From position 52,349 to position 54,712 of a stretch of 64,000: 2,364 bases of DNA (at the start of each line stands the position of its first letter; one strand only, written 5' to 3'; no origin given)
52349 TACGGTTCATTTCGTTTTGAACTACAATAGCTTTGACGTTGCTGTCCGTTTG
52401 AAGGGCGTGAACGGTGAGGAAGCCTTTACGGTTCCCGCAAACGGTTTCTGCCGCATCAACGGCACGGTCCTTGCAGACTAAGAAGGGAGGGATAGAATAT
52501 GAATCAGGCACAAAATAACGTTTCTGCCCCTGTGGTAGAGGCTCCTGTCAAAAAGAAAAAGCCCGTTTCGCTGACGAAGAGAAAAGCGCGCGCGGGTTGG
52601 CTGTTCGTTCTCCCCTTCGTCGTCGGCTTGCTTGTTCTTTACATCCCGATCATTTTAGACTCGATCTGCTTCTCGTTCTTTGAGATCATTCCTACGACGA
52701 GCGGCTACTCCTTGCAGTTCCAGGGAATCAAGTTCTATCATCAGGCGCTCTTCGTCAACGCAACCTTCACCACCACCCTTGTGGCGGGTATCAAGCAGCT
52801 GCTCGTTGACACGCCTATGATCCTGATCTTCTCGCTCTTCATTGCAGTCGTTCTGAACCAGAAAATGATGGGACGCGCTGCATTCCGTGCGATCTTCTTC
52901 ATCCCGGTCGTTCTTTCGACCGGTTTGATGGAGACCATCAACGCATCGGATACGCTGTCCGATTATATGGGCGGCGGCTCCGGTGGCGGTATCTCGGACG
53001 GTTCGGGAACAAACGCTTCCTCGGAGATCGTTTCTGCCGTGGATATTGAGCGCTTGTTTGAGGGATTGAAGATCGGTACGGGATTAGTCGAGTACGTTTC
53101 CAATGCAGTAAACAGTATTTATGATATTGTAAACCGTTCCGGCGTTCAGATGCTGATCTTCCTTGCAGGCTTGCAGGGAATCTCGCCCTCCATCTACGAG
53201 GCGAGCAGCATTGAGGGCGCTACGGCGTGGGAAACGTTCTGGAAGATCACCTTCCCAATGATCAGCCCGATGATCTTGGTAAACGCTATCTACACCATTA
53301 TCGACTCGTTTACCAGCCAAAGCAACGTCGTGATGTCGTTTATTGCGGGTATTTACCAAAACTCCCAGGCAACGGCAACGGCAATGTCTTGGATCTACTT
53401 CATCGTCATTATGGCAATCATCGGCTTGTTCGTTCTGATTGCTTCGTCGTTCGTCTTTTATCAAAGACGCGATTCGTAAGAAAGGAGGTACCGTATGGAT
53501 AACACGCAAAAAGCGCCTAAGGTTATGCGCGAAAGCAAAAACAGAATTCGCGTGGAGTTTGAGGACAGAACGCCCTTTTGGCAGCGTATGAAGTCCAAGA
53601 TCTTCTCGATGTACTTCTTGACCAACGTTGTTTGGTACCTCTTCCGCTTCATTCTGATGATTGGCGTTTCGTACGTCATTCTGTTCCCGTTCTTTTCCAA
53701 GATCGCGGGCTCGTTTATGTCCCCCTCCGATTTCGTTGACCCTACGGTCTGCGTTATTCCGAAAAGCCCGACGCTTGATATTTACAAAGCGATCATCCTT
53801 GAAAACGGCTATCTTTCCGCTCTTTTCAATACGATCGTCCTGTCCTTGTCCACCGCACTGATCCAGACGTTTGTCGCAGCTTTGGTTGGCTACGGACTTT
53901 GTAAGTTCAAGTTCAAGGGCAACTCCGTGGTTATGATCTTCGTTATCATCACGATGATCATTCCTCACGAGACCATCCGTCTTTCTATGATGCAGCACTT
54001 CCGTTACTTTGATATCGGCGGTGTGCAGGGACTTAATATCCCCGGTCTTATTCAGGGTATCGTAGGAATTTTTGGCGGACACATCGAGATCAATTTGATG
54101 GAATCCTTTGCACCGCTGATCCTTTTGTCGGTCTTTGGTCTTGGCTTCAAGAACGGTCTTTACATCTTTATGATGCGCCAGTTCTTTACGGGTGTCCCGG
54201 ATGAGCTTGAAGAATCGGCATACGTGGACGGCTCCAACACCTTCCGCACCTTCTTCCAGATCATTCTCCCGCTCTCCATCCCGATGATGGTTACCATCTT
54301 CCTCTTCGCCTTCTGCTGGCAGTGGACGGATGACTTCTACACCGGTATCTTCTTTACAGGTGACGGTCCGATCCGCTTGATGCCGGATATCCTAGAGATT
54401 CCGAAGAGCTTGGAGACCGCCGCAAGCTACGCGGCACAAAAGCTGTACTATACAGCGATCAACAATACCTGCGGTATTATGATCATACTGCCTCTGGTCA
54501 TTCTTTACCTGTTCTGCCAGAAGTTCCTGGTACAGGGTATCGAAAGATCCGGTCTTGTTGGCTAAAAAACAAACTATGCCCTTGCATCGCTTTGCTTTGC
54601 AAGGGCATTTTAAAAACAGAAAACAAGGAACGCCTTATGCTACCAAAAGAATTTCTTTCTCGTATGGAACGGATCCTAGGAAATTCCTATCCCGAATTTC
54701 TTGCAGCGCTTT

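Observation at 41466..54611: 13-kb single-promoter operon: one giant SBP, two MalFG-type permease pairs, no ATPase, plus two large uncharacterised exported proteins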

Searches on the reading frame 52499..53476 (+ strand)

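Call 6: search_protein_families(library=pfam, proteins=[window:52499-53476:+], max_evalue=0.01)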
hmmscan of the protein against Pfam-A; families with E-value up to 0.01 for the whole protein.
window:52499-53476:+ (326 aa): 1 family
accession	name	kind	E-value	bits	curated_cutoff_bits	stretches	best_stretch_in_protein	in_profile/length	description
PF00528.27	BPD_transp_1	-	8.2e-10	39.1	26.4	1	218-322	69-176/184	Binding-protein-dependent transport system inner membrane component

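Call 7: search_protein_families(library=ncbifam, proteins=[window:52499-53476:+], max_evalue=0.01)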
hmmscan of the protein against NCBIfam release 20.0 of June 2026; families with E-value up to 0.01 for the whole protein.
window:52499-53476:+ (326 aa): 8 families
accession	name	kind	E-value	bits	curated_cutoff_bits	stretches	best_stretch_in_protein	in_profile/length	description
NF007852.0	PRK10561.1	equivalog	1.3e-08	35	335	1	215-300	171-254/295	sn-glycerol-3-phosphate ABC transporter permease UgpA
NF008232.0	PRK10999.1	equivalog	5.4e-06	25.4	392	1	218-259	390-433/520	maltose ABC transporter permease MalF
NF040932.1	ABC_arch_GlcU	equivalog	3.4e-05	23.6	340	1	214-272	148-203/272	glucose ABC transporter permease GlcU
TIGR00969.1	3a0106s02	subfamily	0.00018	21.1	240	1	225-266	166-207/272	sulfate ABC transporter permease subunit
TIGR01581.1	Mo_ABC_porter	hypoth_equivalog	0.00027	20.5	210.3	1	223-279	124-180/225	ABC transporter permease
NF008231.0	PRK10998.1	equivalog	0.00032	20.4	261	1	225-273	181-229/296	maltose ABC transporter permease MalG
NF006939.0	PRK09421.1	equivalog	0.0045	16.4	262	1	225-296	116-186/230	molybdate ABC transporter permease subunit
TIGR02141.1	modB_ABC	equivalog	0.0075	15.9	182.6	0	226-272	104-150/208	molybdate ABC transporter permease subunit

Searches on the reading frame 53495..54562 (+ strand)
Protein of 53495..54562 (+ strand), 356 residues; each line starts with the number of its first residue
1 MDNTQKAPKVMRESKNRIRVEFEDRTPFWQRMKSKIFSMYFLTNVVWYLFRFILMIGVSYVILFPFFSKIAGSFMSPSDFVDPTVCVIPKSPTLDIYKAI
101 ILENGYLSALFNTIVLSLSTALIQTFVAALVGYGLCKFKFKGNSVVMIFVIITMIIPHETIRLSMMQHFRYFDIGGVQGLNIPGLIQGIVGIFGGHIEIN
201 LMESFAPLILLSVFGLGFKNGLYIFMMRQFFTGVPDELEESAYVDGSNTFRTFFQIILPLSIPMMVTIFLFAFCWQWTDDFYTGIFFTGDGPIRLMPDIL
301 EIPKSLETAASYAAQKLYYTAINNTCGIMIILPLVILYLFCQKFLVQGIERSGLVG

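Call 6: search_protein_families(library=pfam, proteins=[window:53495-54562:+], max_evalue=0.01)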
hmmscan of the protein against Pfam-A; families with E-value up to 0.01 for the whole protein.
window:53495-54562:+ (356 aa): 1 family
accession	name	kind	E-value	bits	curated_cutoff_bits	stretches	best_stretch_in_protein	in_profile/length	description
PF00528.27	BPD_transp_1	-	2e-10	41.2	26.4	1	128-347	5-180/184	Binding-protein-dependent transport system inner membrane component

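Call 7: search_protein_families(library=ncbifam, proteins=[window:53495-54562:+], max_evalue=0.01)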
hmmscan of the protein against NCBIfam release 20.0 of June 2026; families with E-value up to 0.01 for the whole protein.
window:53495-54562:+ (356 aa): 11 families
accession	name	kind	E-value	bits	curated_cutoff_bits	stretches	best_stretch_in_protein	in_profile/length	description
NF040932.1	ABC_arch_GlcU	equivalog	1.5e-16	60.9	340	2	198-350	126-265/272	glucose ABC transporter permease GlcU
NF008210.0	PRK10973.1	equivalog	1.2e-15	57.9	297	1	221-349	156-276/281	sn-glycerol-3-phosphate ABC transporter permease UgpE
NF008231.0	PRK10998.1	equivalog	6.5e-14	52.2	261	1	106-353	81-293/296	maltose ABC transporter permease MalG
NF040839.1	tungstate_WtpB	equivalog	3.2e-09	36.8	340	1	83-273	20-190/251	tungstate ABC transporter permease WtpB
TIGR01581.1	Mo_ABC_porter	hypoth_equivalog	1.2e-08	34.8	210.3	1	108-274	17-169/225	ABC transporter permease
NF007047.0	PRK09500.1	equivalog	4.4e-08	33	326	1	89-172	39-122/257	spermidine/putrescine ABC transporter permease PotC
TIGR02139.1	permease_CysT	equivalog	5.6e-07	29.4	246.1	1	92-295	34-218/265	sulfate ABC transporter permease subunit CysT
TIGR02141.1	modB_ABC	equivalog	5.4e-06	26.2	182.6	1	187-274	62-146/208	molybdate ABC transporter permease subunit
NF006939.0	PRK09421.1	equivalog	6.1e-06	25.8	262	1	225-275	110-160/230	molybdate ABC transporter permease subunit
NF007852.0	PRK10561.1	equivalog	0.0011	18.9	335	1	64-294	26-244/295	sn-glycerol-3-phosphate ABC transporter permease UgpA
NF007889.0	PRK10592.1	equivalog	0.0016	18.1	476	1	237-295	169-226/281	putrescine ABC transporter permease PotI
